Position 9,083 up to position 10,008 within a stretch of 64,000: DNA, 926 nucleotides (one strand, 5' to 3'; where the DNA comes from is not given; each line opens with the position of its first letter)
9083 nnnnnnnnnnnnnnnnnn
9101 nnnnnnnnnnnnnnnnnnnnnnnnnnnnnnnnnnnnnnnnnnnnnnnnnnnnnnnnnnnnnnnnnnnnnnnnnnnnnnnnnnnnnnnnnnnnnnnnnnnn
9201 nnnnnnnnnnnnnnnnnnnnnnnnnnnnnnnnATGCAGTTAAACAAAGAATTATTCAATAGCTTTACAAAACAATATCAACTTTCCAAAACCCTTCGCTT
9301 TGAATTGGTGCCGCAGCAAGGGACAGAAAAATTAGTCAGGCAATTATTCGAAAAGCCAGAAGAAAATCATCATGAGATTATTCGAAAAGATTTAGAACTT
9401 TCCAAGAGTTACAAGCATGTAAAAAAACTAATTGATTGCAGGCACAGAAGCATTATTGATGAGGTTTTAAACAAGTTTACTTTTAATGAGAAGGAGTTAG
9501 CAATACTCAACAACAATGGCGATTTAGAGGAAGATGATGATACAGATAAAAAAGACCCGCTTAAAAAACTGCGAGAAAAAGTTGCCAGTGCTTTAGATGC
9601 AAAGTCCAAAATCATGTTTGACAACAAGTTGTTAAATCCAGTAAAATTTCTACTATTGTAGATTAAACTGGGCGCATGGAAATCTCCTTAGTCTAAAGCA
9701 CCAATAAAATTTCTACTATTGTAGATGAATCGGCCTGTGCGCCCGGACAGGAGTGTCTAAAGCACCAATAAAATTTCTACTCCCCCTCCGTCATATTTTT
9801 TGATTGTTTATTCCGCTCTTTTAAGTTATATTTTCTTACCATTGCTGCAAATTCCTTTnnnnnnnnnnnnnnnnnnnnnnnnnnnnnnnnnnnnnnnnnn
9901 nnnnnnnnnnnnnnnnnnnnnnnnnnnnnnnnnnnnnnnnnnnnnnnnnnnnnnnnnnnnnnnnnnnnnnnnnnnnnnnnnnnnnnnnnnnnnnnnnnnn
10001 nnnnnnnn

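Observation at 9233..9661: Truncated Cas12a (Cpf1) N-terminal remnant whose ORF ends inside a CRISPR repeat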

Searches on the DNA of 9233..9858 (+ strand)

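Call 53: search_rna_families(sources=[L003, L001], threshold=gathering)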
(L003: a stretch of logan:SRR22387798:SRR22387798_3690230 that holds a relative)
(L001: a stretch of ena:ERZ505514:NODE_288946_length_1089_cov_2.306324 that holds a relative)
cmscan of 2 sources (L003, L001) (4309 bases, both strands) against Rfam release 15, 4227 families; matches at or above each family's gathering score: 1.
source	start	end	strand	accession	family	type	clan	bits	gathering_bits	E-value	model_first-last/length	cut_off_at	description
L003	2984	3220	-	RF00010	RNaseP_bact_a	Gene; ribozyme;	CL00002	174.5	100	8.1e-56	150-367/367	5'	Bacterial RNase P class A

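Call 85: search_dna_similar(query=window:9233-9858:+, collection=phages, mode=distant, max_evalue=0.001, max_rows=10)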
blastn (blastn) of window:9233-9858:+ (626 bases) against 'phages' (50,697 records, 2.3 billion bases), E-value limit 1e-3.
No match.

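Call 86: search_dna_similar(query=window:9233-9858:+, collection=plasmids, mode=distant, max_evalue=0.001, max_rows=10)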
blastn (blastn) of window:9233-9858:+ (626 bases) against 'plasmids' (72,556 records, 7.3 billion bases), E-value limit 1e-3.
No match.
